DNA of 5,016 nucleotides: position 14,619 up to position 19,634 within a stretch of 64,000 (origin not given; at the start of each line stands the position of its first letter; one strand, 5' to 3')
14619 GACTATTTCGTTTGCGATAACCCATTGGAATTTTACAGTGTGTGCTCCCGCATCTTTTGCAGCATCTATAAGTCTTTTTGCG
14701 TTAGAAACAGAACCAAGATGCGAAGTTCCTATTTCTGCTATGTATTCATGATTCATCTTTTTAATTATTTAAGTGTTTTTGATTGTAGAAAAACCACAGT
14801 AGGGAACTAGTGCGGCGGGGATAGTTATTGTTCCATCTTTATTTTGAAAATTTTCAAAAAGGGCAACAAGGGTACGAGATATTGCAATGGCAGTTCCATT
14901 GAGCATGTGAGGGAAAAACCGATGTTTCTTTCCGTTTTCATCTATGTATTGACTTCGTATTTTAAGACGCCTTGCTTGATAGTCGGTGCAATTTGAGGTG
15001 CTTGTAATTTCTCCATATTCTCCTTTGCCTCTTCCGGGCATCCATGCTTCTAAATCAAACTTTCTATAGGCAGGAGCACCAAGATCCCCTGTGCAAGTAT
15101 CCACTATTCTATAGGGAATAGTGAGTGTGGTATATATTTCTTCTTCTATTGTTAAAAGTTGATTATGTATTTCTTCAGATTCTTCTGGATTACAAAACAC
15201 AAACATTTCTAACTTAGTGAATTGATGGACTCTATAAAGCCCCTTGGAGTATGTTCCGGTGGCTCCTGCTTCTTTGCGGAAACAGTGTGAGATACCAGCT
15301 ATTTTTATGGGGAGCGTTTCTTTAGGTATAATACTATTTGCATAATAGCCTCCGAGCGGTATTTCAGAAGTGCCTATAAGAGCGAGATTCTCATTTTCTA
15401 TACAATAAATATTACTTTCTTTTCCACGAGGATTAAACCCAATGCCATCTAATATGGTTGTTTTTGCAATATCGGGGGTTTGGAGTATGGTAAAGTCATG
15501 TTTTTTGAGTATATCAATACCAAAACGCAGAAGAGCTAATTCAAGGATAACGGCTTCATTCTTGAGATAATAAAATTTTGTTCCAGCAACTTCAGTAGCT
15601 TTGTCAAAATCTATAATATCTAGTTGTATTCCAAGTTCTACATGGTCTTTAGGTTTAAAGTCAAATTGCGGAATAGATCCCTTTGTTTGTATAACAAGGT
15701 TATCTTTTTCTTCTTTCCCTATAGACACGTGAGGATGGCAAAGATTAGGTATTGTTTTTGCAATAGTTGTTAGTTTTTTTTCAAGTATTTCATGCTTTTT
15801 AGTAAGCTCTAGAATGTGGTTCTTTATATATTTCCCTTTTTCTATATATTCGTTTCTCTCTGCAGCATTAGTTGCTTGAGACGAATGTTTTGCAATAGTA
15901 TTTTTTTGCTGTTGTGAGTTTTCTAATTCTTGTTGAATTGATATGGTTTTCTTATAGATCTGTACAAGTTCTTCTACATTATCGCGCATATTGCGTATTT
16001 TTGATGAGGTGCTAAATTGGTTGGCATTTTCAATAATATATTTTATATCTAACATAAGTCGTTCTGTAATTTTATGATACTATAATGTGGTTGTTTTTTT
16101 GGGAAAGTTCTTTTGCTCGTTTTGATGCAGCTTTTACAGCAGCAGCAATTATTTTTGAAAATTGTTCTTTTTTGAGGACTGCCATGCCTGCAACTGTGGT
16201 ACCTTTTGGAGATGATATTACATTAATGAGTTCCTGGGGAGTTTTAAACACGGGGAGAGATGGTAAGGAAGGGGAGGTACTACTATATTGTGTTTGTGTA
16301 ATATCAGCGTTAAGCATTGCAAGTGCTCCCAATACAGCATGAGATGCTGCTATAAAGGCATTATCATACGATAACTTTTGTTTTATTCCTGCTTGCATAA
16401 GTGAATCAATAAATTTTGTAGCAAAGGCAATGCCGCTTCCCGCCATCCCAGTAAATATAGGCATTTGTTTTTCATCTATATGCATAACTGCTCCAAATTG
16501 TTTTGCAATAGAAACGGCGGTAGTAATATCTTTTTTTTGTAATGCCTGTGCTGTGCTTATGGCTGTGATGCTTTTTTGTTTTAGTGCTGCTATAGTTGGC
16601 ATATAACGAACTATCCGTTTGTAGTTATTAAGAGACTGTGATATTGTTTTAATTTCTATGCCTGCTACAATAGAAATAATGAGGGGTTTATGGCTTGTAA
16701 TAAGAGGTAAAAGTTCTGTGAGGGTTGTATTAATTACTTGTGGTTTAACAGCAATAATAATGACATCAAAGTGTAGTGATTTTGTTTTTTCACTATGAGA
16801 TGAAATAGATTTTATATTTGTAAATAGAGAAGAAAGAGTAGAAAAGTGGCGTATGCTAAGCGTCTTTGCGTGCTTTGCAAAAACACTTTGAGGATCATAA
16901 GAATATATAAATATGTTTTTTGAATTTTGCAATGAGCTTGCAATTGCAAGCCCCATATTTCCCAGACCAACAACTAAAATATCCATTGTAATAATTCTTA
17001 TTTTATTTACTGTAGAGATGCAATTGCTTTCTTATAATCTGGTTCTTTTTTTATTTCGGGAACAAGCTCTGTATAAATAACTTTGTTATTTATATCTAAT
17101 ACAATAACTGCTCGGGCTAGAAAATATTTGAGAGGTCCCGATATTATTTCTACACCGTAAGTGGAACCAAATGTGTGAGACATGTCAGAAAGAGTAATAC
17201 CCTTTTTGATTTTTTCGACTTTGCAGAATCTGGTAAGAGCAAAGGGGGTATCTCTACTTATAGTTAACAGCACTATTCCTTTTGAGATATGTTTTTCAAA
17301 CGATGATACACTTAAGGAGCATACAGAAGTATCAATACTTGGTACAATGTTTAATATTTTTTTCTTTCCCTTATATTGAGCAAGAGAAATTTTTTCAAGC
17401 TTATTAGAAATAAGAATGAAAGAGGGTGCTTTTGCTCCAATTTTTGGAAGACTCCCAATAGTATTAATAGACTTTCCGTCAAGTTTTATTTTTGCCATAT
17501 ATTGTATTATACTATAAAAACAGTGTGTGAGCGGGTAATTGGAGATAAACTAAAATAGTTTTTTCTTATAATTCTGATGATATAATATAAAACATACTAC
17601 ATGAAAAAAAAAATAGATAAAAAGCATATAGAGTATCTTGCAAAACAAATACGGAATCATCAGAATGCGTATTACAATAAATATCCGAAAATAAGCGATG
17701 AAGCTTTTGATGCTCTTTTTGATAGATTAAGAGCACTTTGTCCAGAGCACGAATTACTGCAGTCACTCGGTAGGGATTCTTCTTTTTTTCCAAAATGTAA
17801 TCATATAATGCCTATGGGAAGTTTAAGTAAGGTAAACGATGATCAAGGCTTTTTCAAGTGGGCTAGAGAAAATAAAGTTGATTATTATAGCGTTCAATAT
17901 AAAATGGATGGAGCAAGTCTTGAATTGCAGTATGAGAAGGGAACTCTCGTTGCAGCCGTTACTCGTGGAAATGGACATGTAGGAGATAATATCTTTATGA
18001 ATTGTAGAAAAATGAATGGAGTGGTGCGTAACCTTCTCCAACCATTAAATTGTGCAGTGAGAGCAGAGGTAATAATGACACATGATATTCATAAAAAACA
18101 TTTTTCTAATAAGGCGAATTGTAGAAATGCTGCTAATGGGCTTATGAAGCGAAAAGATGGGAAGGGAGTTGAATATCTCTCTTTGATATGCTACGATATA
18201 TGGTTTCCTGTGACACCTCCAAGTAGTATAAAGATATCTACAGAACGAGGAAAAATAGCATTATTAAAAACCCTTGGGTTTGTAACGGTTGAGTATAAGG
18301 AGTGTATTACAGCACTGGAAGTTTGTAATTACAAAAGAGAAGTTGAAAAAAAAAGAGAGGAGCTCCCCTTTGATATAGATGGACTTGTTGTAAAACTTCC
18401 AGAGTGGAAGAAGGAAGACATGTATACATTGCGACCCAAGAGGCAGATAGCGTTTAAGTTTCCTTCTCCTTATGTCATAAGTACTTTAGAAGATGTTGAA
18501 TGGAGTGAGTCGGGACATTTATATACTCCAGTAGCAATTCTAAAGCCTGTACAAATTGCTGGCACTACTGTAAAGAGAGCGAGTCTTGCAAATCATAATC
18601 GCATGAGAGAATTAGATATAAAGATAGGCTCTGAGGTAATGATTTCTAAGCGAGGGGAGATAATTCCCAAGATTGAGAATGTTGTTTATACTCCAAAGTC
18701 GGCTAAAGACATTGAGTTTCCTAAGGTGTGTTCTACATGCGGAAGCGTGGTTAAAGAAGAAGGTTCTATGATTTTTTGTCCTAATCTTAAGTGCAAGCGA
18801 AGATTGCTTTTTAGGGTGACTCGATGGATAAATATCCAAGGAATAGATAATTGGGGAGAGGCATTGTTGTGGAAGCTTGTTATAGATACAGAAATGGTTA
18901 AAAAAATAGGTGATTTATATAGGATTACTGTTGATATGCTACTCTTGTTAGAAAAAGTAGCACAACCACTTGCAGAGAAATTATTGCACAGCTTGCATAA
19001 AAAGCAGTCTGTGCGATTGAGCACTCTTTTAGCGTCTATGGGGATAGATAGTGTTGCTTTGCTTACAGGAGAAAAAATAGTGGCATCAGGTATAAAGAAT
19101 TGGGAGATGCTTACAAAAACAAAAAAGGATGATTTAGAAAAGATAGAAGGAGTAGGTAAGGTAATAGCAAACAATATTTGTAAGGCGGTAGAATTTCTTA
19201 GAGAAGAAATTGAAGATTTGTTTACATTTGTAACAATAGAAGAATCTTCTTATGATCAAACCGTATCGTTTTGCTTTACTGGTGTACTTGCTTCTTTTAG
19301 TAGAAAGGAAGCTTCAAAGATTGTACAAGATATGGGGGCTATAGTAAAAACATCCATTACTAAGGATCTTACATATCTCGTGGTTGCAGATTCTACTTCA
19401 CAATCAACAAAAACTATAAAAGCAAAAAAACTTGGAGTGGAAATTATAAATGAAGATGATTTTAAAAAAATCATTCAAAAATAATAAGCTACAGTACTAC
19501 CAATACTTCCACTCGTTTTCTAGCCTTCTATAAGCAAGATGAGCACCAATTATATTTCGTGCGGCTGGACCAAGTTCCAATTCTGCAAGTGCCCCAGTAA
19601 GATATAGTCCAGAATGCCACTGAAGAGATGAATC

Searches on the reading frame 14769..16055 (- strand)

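Call 11: search_protein_families(library=pfam, proteins=[window:14769-16055:-], max_evalue=0.001)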
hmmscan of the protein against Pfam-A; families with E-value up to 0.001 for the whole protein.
window:14769-16055:- (428 aa): 2 families
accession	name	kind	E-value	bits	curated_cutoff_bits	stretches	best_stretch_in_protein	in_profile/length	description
PF00587.30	tRNA-synt_2b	-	1.4e-35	123.4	29.3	1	220-403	6-179/179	tRNA synthetase class II core domain (G, H, P, S and T)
PF02403.27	Seryl_tRNA_N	-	3.4e-15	56.6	28.2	1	1-105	1-107/108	Seryl-tRNA synthetase N-terminal domain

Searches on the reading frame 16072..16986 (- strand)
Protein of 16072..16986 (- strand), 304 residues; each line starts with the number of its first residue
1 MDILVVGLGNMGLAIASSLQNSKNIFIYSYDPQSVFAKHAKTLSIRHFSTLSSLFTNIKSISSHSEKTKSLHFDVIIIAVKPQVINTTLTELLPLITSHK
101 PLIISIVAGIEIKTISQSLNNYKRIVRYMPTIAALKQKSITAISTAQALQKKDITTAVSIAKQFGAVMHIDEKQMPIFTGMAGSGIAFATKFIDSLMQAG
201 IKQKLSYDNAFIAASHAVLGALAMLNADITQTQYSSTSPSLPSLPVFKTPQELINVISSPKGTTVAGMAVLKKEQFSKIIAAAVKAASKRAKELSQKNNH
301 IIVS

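Call 11: search_protein_families(library=pfam, proteins=[window:16072-16986:-], max_evalue=0.001)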
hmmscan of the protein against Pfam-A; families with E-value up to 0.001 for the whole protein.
window:16072-16986:- (304 aa): 4 families
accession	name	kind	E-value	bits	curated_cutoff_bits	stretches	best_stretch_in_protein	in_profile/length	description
PF14748.11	P5CR_dimer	-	5.9e-24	84.8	25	1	172-294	1-105/105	Pyrroline-5-carboxylate reductase dimerisation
PF03807.23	F420_oxidored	-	1.7e-09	38.5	21.6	1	3-109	2-94/94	NADP oxidoreductase coenzyme F420-dependent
PF02558.23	ApbA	-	5.9e-07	29.7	22.2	1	3-138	1-131/150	Ketopantoate reductase PanE/ApbA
PF01210.29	NAD_Gly3P_dh_N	-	3.4e-06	27.6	23.1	1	3-119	2-115/158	NAD-dependent glycerol-3-phosphate dehydrogenase N-terminus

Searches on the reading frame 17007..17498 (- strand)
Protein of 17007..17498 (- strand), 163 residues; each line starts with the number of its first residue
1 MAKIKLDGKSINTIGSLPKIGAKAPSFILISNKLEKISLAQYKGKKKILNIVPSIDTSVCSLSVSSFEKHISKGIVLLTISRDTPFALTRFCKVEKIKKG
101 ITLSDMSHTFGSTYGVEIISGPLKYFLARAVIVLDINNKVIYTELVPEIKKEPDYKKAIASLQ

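Call 11: search_protein_families(library=pfam, proteins=[window:17007-17498:-], max_evalue=0.001)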
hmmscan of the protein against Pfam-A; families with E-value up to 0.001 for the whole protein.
window:17007-17498:- (163 aa): 2 families
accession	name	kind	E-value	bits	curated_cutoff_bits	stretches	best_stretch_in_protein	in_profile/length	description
PF08534.16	Redoxin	-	2.9e-24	86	26.6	1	20-159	2-148/148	Redoxin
PF00578.27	AhpC-TSA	-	7e-15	55.5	26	1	20-142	1-123/124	AhpC/TSA family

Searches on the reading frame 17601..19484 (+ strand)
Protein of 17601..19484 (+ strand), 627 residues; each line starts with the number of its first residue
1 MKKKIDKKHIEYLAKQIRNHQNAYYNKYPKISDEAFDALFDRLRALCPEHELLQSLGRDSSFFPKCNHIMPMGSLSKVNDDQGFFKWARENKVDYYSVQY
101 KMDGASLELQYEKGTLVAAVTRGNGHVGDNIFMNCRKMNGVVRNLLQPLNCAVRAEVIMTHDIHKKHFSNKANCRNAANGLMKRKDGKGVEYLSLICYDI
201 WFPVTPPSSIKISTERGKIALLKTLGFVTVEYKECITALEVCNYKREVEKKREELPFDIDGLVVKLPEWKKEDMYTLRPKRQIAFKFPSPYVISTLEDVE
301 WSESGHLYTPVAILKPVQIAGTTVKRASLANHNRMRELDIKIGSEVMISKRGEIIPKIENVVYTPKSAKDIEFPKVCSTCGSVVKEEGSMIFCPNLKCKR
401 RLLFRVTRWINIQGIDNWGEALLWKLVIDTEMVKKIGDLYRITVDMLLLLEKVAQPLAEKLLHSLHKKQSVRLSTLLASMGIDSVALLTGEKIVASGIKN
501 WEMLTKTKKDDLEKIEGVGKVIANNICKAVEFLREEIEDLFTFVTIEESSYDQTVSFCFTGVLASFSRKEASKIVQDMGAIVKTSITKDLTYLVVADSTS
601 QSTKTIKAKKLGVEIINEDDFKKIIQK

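Call 11: search_protein_families(library=pfam, proteins=[window:17601-19484:+], max_evalue=0.001)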
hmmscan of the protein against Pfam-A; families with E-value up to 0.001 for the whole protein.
window:17601-19484:+ (627 aa): 4 families
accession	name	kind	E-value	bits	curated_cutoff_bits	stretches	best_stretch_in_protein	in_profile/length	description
PF01653.23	DNA_ligase_aden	-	1.6e-36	126.6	27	1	62-289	3-252/253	NAD-dependent DNA ligase adenylation domain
PF03120.22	DNA_ligase_OB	-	2.9e-20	72.3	32.9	1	297-365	5-74/79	NAD-dependent DNA ligase OB-fold domain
PF00533.33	BRCT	-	2.4e-11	44.1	21.3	1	554-623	8-76/78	BRCA1 C Terminus (BRCT) domain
PF12738.14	PTCB-BRCT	-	1.1e-06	28.9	22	1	557-617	3-60/63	twin BRCT domain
